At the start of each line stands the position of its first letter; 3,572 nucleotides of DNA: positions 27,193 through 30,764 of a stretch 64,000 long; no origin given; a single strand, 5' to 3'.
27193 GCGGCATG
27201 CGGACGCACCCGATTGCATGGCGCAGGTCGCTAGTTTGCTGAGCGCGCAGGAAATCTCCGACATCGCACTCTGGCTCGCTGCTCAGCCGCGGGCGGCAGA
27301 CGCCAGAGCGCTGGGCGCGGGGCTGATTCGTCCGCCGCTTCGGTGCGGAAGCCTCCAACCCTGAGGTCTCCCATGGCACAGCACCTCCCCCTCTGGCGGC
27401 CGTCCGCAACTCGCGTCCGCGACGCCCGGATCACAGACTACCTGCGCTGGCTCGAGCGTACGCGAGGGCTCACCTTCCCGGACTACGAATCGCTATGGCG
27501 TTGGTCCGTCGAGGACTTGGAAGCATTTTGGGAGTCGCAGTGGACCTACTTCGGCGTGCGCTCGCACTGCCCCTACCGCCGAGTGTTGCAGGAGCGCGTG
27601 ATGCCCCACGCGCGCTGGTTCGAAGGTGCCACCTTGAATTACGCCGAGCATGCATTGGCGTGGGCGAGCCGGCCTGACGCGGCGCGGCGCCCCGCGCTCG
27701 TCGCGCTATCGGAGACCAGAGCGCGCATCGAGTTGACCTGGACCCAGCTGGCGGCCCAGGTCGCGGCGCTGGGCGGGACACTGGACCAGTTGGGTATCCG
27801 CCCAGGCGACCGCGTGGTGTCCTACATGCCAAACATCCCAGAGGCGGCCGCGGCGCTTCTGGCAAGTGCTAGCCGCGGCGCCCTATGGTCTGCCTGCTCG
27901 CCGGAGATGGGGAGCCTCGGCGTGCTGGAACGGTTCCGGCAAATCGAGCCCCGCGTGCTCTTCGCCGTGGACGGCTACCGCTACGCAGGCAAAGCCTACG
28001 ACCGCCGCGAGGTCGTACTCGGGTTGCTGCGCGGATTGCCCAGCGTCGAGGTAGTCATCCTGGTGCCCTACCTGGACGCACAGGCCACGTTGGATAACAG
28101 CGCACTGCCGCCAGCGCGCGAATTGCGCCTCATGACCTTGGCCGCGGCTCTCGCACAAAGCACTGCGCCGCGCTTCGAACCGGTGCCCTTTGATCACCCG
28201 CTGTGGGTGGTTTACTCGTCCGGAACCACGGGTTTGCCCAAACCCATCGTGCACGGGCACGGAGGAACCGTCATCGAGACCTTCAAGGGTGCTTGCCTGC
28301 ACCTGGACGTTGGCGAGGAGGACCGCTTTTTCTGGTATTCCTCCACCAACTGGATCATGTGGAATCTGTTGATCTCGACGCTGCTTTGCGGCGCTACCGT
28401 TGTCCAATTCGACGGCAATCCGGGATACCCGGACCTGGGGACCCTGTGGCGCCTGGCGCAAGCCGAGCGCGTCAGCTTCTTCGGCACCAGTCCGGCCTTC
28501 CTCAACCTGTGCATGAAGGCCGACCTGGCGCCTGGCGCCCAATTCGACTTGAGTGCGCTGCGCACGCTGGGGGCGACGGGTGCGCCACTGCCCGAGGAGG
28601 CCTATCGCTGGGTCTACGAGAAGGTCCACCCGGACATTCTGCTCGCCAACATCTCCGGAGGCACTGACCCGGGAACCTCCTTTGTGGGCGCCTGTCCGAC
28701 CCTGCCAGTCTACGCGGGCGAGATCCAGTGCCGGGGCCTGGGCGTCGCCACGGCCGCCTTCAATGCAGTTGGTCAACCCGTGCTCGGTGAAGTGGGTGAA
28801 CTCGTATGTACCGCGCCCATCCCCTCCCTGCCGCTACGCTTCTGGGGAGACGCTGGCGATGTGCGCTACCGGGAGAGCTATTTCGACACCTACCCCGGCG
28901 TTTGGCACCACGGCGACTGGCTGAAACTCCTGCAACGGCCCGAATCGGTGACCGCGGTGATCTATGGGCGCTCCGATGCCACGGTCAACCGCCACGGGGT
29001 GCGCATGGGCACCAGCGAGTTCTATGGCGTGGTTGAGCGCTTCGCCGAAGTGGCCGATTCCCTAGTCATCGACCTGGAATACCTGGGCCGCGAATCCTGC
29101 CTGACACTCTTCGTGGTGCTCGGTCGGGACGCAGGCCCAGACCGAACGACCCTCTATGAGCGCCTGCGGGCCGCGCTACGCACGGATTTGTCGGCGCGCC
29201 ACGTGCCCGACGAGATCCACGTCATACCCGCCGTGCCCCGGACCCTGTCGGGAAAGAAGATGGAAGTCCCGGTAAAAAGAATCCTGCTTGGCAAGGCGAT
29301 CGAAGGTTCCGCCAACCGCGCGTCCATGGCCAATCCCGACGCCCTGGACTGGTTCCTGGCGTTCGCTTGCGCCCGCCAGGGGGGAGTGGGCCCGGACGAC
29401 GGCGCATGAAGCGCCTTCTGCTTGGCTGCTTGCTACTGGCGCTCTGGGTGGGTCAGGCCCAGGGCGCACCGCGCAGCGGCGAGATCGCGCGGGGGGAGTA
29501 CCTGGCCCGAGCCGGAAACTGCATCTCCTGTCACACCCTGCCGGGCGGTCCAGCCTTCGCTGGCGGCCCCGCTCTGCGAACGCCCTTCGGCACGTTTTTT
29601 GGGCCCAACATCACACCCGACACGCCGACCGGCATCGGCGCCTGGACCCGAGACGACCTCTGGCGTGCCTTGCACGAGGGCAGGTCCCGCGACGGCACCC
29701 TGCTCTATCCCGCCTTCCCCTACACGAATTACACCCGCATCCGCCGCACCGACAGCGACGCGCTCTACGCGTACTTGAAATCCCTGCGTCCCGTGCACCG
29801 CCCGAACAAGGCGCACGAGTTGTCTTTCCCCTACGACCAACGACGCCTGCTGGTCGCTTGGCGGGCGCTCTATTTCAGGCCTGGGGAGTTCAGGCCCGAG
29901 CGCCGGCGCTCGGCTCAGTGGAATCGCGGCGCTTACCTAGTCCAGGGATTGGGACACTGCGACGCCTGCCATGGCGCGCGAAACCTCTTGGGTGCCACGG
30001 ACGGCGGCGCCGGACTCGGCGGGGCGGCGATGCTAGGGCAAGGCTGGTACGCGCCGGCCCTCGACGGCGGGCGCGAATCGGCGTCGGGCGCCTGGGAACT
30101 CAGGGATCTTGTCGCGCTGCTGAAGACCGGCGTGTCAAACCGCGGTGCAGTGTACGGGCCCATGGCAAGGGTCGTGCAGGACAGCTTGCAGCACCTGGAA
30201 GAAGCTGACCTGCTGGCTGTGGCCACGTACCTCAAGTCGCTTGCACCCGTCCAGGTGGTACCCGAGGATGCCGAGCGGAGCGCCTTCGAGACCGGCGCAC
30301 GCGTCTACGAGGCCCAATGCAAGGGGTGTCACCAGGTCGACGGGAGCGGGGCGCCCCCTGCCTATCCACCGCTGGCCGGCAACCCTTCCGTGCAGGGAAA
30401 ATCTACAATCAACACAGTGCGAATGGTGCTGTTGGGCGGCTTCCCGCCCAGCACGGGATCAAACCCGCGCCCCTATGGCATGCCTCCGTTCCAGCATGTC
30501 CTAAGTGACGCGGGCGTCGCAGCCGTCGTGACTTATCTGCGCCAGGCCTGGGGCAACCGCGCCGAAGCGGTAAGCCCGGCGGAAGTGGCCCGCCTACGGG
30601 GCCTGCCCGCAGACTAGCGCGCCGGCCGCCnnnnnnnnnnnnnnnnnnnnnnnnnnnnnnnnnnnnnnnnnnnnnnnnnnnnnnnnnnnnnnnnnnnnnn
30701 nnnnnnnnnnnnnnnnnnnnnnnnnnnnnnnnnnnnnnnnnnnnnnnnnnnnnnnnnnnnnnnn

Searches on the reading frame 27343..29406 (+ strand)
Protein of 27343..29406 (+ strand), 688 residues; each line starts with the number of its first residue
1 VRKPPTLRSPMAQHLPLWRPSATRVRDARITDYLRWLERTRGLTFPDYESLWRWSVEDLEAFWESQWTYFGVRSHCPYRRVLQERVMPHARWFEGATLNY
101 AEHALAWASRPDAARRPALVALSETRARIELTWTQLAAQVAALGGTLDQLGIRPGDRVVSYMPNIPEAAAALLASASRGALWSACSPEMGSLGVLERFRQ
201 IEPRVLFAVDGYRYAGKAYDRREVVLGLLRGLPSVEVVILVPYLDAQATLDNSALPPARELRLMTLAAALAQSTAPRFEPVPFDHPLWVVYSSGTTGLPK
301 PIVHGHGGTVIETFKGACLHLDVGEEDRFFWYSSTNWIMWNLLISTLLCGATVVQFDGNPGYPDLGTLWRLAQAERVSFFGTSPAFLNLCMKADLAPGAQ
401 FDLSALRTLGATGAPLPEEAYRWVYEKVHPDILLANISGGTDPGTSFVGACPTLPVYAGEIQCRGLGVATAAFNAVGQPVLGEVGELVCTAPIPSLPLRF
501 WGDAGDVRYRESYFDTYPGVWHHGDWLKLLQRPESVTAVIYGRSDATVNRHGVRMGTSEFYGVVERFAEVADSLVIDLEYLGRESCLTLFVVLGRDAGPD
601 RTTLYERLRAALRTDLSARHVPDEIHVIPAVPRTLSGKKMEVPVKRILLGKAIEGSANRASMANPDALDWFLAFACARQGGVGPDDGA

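Call 65: search_protein_families(library=pfam, proteins=[window:27343-29406:+], max_evalue=0.00001)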
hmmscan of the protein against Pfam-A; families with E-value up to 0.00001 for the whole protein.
window:27343-29406:+ (688 aa): 2 families
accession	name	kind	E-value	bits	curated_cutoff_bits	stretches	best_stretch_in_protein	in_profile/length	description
PF00501.34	AMP-binding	-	3.3e-47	161.6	29.9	1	113-444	5-325/384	AMP-binding enzyme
PF16177.11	ACAS_N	-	4.4e-14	52.5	27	1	48-104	1-55/55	Acetyl-coenzyme A synthetase N-terminus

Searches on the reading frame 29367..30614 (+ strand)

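Call 65: search_protein_families(library=pfam, proteins=[window:29367-30614:+], max_evalue=0.00001)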
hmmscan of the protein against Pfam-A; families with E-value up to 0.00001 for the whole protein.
window:29367-30614:+ (416 aa): 2 families
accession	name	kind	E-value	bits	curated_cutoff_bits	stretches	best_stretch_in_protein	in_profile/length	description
PF00034.26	Cytochrom_C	-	9.6e-28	97.8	21.3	1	308-395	2-90/90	Cytochrome c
PF13442.11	Cytochrome_CBB3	-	2.6e-18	66.6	27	1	307-391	3-68/68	Cytochrome C oxidase, cbb3-type, subunit III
